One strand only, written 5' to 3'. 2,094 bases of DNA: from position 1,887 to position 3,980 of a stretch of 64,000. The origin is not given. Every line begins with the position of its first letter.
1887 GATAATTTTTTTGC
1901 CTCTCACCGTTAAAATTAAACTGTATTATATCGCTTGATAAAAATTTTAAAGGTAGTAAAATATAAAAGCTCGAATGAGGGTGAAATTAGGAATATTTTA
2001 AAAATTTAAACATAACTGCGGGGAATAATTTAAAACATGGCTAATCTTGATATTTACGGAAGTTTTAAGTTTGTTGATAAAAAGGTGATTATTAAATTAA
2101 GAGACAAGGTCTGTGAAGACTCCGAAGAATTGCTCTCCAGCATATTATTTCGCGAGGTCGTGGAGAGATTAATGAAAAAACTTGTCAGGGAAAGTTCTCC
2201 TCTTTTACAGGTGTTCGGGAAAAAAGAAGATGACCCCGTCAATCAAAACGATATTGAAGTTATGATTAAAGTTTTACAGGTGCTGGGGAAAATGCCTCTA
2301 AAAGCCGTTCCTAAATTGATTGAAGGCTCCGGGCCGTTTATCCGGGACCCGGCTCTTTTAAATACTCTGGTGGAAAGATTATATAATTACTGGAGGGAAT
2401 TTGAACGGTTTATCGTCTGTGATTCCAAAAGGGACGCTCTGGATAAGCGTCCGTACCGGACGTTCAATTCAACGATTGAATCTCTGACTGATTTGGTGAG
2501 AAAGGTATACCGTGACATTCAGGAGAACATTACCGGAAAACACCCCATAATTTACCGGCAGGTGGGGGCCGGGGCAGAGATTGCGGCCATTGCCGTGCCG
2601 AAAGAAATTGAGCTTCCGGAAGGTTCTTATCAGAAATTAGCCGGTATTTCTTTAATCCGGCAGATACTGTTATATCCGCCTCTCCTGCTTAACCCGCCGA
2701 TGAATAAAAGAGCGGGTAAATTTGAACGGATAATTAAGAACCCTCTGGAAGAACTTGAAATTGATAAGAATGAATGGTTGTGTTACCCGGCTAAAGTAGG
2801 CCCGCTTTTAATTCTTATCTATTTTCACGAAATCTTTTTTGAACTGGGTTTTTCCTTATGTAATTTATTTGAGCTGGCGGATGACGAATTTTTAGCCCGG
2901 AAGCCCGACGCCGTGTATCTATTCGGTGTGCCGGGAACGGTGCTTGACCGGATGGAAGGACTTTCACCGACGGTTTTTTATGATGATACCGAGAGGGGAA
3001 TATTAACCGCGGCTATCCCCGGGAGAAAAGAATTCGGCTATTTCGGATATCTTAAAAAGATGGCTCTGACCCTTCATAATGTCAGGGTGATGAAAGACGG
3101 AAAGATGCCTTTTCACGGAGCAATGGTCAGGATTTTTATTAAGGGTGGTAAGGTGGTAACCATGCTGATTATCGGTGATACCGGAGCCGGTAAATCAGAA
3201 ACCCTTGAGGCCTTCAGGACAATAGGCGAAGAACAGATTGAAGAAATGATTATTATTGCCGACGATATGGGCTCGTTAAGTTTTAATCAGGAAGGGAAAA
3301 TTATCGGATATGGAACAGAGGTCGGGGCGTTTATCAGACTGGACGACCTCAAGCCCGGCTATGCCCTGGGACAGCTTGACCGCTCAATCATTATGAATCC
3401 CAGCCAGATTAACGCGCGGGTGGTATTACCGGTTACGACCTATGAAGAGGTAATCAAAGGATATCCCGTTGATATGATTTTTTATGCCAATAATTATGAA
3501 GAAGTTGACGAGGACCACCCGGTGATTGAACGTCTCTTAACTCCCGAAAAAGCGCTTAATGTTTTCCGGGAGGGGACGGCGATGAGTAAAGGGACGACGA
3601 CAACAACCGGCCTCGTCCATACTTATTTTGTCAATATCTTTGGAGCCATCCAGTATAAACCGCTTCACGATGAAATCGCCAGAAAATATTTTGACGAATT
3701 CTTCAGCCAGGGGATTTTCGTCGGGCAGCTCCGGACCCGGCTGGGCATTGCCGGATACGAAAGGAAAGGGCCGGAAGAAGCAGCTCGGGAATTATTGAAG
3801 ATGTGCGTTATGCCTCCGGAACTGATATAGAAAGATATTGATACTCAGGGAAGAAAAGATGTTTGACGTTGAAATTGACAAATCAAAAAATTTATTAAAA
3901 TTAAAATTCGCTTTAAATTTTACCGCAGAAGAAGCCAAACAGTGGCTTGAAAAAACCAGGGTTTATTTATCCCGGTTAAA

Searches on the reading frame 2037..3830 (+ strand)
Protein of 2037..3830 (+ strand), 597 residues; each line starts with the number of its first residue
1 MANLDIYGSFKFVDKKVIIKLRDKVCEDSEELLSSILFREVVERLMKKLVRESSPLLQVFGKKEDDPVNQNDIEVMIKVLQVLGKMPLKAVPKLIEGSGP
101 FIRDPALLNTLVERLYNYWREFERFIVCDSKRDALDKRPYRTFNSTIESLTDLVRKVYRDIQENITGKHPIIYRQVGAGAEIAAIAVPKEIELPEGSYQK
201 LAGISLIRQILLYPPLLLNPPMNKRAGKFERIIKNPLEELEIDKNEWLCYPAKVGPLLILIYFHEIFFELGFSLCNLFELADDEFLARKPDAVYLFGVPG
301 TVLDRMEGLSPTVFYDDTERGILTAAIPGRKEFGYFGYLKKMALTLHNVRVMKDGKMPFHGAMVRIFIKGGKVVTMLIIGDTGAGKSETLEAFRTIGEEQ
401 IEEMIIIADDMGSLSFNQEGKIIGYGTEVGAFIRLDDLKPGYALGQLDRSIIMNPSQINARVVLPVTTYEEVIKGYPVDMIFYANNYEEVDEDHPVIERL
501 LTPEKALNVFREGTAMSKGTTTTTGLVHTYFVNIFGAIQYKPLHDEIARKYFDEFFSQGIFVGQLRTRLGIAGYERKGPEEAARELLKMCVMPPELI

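Call 108: list_cluster_members(proteins=[window:2037-3830:+, window:28927-31203:+, window:18258-19925:+, window:46176-47456:+, window:58301-59620:+, window:52279-54201:+, window:50984-52261:+, window:55209-56045:+])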
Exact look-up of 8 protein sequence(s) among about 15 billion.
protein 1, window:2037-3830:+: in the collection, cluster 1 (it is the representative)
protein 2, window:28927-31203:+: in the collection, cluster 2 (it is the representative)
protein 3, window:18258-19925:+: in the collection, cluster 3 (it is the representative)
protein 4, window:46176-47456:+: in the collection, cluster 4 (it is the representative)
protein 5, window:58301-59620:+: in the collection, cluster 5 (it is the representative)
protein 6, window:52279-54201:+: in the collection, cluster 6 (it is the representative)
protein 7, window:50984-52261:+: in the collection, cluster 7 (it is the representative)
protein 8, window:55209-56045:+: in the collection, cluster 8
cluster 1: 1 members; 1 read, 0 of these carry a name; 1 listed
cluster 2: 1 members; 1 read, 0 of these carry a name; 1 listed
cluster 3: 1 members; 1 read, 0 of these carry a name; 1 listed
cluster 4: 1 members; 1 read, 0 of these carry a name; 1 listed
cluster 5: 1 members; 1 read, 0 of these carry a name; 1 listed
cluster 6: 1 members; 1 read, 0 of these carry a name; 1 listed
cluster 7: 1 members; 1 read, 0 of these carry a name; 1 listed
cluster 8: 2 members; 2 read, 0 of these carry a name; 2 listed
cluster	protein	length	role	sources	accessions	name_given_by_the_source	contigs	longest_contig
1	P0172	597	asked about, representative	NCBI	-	-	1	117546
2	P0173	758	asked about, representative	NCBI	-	-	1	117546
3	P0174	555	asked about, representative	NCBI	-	-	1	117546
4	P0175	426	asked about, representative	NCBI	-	-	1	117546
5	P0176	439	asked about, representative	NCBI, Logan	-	-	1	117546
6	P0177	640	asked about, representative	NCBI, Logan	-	-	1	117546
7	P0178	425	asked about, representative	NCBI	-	-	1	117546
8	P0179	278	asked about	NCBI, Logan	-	-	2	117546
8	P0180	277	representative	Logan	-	-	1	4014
